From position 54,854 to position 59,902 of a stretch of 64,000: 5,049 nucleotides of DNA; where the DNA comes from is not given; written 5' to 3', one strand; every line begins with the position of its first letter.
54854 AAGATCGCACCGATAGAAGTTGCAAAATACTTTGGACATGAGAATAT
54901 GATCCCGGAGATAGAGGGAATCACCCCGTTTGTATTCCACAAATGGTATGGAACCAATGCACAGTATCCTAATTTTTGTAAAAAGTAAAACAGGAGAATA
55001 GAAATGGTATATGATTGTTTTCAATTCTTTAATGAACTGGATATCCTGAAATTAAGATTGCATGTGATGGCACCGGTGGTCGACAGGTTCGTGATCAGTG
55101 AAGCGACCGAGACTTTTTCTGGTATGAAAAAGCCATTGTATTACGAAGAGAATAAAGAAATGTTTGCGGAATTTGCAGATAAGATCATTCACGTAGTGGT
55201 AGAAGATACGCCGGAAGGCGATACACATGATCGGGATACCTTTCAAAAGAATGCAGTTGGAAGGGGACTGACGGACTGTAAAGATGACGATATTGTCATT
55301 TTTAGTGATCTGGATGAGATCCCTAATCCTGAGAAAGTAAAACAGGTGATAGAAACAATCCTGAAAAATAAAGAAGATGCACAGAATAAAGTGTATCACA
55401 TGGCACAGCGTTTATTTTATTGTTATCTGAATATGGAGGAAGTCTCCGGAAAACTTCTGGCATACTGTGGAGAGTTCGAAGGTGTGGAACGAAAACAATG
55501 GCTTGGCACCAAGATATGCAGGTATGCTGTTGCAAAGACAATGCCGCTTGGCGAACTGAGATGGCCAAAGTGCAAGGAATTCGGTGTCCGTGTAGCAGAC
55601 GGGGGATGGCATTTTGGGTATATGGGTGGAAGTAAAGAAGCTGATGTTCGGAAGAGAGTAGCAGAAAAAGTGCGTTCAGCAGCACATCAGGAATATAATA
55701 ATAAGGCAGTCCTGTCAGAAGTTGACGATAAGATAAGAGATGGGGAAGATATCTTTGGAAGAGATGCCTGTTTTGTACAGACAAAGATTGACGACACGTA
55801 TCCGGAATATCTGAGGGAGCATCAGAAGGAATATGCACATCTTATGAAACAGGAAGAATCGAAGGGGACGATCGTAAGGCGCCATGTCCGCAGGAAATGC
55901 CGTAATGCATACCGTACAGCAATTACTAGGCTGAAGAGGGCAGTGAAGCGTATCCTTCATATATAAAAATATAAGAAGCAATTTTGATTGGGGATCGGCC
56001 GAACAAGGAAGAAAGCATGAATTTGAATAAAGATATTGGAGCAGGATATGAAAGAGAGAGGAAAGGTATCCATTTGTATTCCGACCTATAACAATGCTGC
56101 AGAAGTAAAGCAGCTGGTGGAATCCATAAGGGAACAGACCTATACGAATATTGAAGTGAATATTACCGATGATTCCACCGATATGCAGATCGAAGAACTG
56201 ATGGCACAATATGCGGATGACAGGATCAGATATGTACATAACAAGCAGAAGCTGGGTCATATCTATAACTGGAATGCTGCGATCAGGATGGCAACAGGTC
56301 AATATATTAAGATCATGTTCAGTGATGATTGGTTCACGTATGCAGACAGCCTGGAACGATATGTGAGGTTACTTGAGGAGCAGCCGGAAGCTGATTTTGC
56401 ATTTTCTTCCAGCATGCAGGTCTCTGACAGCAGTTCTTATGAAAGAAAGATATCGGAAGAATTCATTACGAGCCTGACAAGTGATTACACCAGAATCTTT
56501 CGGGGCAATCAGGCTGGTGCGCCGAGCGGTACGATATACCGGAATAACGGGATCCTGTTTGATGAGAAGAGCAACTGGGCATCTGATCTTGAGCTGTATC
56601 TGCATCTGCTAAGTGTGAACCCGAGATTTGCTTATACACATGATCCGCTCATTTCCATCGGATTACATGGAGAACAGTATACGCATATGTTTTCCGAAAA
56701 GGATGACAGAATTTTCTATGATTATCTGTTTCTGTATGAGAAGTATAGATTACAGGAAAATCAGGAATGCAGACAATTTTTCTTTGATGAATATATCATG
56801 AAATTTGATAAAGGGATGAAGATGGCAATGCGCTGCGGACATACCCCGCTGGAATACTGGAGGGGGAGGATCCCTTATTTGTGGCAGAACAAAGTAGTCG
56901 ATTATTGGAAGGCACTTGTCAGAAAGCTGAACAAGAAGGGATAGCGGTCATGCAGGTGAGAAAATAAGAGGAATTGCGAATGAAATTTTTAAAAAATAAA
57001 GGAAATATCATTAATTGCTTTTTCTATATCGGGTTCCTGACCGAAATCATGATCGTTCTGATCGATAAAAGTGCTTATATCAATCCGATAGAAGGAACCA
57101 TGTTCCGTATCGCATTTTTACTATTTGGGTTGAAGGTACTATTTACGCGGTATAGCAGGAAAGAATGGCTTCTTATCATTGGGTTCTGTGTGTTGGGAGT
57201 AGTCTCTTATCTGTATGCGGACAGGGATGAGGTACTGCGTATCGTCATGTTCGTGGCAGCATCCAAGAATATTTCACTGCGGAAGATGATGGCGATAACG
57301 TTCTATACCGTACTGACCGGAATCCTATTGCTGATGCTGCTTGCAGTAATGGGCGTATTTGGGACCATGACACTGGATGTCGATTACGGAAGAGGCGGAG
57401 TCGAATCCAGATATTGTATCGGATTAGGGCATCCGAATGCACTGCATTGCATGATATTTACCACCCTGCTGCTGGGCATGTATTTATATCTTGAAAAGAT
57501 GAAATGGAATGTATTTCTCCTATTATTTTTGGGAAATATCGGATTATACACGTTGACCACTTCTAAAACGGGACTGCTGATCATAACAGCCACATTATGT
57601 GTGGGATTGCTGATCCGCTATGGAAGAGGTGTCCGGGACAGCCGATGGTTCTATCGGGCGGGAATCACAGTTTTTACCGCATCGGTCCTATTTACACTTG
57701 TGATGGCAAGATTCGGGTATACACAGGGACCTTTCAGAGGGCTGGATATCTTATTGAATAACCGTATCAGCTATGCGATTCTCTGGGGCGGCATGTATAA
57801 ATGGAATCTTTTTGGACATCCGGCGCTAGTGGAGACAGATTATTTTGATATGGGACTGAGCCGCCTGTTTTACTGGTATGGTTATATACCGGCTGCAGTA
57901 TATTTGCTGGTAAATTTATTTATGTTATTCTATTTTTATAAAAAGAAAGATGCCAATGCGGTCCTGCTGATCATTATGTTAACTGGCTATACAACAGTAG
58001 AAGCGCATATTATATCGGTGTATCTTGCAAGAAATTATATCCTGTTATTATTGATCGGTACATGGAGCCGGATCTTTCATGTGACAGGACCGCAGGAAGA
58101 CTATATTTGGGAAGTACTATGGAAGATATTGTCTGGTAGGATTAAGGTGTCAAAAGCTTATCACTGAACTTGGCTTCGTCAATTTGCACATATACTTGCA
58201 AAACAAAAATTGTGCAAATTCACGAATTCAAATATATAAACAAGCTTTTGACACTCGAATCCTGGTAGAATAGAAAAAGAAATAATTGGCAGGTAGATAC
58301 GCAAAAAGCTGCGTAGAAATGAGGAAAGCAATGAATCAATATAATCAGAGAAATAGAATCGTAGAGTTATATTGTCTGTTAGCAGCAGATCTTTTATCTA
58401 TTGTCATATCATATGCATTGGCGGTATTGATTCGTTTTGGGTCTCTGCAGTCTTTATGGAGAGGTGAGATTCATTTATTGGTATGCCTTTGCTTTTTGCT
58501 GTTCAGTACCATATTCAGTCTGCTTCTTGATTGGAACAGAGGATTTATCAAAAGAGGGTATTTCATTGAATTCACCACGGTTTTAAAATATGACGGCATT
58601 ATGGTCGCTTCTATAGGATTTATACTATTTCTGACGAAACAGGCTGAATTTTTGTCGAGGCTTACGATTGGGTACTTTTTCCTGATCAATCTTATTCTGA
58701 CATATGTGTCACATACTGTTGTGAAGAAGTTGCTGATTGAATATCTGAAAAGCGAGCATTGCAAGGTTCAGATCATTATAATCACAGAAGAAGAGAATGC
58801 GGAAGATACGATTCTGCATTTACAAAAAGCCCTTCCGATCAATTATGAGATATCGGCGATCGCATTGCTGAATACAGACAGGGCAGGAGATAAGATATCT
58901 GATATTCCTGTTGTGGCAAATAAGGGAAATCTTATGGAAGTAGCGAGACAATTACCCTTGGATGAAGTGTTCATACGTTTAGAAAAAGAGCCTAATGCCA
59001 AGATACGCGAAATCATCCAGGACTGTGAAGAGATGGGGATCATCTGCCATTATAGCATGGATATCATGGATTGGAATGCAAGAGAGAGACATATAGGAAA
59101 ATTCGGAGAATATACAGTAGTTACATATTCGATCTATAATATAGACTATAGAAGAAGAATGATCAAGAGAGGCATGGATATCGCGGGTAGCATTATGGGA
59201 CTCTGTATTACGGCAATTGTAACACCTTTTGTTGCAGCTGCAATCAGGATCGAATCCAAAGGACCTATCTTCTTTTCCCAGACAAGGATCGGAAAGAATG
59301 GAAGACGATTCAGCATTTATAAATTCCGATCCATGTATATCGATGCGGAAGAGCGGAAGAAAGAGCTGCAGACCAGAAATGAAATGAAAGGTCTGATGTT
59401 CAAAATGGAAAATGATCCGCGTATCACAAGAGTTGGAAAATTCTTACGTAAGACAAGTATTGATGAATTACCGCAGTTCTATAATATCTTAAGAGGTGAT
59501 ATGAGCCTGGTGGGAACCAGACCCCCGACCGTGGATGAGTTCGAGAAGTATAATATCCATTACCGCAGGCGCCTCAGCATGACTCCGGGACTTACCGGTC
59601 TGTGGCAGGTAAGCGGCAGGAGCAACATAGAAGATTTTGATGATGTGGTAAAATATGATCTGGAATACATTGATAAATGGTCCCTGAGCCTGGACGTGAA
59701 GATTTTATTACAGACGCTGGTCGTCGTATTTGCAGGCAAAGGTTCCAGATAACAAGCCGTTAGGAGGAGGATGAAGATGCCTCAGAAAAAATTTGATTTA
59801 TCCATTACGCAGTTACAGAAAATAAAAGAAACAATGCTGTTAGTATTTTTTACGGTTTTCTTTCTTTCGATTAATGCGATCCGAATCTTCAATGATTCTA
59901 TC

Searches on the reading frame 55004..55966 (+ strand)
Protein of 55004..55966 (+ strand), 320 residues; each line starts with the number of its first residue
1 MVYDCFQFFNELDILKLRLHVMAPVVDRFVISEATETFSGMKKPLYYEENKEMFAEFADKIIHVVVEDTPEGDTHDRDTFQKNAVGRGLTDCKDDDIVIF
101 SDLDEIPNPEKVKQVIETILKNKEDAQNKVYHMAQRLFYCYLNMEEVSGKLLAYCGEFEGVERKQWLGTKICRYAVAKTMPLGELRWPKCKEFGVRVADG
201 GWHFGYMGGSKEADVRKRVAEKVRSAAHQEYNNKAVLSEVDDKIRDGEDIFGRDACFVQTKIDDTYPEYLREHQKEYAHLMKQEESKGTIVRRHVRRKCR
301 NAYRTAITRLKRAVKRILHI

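Call 66: search_protein_families(library=pfam, proteins=[window:55004-55966:+], max_evalue=0.001)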
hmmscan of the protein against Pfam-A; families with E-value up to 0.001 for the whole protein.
window:55004-55966:+ (320 aa): 2 families
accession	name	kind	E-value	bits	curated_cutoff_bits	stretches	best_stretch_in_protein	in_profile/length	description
PF04724.18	Glyco_transf_17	-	3.6e-23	82.6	26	1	2-126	75-199/348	Glycosyltransferase family 17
PF00535.33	Glycos_transf_2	-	0.00054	20.4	23.3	0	82-125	67-109/168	Glycosyl transferase family 2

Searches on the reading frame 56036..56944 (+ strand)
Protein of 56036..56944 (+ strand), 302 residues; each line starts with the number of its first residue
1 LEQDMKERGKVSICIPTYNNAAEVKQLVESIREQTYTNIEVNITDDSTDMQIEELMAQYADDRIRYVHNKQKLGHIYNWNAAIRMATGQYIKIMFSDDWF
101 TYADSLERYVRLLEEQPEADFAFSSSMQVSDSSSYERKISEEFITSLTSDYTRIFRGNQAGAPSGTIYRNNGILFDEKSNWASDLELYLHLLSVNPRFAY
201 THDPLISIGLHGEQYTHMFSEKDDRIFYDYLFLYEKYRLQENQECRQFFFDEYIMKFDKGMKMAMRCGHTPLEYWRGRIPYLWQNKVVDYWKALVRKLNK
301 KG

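Call 66: search_protein_families(library=pfam, proteins=[window:56036-56944:+], max_evalue=0.001)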
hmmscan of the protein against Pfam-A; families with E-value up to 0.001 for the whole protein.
window:56036-56944:+ (302 aa): 2 families
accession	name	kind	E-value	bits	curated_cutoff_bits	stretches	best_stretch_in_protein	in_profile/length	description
PF00535.33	Glycos_transf_2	-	2.1e-25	90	23.3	1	12-140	1-130/168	Glycosyl transferase family 2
PF13641.12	Glyco_tranf_2_3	-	7.4e-06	26.6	27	1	11-121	3-118/230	Glycosyltransferase like family 2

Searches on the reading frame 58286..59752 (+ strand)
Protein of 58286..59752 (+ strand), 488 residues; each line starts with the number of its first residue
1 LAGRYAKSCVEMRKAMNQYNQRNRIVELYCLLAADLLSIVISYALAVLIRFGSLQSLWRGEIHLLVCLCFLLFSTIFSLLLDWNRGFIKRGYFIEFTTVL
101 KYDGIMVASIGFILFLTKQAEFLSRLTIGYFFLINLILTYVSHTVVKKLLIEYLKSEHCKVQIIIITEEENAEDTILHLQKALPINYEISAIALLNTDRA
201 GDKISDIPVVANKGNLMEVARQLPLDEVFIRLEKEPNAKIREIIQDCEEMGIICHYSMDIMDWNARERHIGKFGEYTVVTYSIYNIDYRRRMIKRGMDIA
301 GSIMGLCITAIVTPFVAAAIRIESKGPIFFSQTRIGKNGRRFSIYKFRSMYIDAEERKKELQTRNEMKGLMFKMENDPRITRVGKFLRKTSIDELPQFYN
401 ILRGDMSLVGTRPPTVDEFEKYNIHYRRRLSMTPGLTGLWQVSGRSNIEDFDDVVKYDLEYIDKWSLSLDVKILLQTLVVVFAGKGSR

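Call 66: search_protein_families(library=pfam, proteins=[window:58286-59752:+], max_evalue=0.001)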
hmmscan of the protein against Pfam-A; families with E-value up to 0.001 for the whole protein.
window:58286-59752:+ (488 aa): 2 families
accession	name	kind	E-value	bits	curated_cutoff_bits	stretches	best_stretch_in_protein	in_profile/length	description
PF02397.22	Bac_transf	-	9e-69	231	27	1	294-482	1-178/179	Bacterial sugar transferase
PF13727.12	CoA_binding_3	-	6.5e-14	52.7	25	1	95-249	17-166/175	CoA-binding domain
